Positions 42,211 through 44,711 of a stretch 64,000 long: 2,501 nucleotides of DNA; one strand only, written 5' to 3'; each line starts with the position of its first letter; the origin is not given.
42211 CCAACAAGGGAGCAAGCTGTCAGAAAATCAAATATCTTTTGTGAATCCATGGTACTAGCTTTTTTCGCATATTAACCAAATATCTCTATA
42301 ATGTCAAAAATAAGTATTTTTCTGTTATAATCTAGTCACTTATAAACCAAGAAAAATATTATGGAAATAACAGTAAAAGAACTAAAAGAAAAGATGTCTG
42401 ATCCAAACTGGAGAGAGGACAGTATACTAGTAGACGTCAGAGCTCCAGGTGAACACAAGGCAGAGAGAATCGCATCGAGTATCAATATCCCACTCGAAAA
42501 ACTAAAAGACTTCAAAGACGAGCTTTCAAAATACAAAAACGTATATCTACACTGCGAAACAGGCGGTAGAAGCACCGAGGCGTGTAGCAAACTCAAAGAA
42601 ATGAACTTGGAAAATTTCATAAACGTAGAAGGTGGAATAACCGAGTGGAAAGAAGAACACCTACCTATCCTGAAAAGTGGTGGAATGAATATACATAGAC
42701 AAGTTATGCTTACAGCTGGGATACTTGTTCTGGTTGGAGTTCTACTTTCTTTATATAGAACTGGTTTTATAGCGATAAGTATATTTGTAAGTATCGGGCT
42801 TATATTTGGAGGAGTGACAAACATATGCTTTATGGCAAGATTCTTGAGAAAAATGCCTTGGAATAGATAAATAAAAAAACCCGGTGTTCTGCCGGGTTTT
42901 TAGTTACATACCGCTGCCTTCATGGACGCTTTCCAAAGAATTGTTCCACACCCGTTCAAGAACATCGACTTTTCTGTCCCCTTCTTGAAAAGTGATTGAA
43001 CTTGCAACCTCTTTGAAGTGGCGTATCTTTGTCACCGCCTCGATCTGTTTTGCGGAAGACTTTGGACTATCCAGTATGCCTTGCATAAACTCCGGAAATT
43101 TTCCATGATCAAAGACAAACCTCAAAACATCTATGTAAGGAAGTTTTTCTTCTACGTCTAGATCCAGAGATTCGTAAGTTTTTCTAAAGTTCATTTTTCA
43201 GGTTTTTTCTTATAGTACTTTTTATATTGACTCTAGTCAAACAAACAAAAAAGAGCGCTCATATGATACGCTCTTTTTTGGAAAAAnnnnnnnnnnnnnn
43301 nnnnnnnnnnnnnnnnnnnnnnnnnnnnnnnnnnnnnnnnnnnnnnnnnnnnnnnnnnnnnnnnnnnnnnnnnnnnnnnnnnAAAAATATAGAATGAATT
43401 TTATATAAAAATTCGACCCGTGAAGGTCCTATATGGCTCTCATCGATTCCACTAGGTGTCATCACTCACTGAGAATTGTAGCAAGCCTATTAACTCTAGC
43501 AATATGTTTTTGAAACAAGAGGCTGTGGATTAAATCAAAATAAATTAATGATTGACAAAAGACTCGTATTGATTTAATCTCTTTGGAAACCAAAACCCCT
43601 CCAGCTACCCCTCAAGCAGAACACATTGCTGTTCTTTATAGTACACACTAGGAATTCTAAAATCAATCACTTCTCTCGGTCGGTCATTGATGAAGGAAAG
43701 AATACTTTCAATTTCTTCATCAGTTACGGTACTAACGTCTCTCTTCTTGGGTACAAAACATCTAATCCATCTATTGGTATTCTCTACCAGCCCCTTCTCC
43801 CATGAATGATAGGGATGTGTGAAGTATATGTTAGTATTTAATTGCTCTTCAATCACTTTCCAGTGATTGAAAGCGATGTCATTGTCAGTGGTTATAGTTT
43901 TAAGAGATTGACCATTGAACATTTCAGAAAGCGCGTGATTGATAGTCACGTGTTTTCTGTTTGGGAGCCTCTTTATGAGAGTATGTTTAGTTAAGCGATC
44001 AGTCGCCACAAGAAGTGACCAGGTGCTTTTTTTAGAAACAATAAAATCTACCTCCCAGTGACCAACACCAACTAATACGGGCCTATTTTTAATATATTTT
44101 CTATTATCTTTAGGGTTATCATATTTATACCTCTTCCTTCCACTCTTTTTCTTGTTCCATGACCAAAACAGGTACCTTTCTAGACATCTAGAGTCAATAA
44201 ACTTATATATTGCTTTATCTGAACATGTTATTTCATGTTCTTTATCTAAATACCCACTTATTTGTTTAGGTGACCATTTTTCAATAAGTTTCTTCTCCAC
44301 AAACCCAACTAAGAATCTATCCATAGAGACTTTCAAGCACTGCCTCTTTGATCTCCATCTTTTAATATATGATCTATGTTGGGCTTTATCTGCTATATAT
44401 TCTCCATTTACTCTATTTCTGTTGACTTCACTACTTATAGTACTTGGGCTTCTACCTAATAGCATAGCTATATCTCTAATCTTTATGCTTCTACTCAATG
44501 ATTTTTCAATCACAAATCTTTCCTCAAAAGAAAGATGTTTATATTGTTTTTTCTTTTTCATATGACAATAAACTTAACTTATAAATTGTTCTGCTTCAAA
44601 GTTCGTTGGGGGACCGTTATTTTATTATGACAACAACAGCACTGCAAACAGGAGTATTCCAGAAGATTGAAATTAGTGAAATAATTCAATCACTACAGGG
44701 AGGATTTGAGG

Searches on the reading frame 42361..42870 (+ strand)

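Call 33: search_protein_families(library=pfam, proteins=[window:42361-42870:+], max_evalue=0.001)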
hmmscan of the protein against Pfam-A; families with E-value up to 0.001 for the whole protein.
window:42361-42870:+ (169 aa): 2 families
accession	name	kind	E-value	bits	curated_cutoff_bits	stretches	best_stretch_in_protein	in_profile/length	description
PF00581.25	Rhodanese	-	1.5e-17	64.3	22.2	1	4-99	1-102/102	Rhodanese-like domain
PF11127.14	YgaP-like_TM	-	2.2e-05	25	25.3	1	110-163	7-59/66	Inner membrane protein YgaP-like, transmembrane domain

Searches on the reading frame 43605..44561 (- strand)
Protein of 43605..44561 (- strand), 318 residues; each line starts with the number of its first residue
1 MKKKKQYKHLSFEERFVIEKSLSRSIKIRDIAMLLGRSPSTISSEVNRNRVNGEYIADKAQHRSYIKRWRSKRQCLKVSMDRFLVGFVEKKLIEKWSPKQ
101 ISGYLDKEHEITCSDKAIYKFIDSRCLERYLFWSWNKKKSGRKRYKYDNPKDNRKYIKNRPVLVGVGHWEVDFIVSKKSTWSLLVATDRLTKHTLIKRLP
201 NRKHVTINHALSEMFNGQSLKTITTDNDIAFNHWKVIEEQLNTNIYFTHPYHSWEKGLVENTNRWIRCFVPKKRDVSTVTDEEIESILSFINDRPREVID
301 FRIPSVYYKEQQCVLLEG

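Call 33: search_protein_families(library=pfam, proteins=[window:43605-44561:-], max_evalue=0.001)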
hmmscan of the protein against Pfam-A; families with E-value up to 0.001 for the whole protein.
window:43605-44561:- (318 aa): 2 families
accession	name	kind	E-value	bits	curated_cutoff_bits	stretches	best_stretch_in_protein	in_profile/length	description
PF13936.12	HTH_38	-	6.3e-12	45.5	27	1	7-49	2-44/44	Helix-turn-helix domain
PF13565.12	HTH_32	-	0.00018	22.4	33.7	0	67-121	19-72/73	Homeodomain-like domain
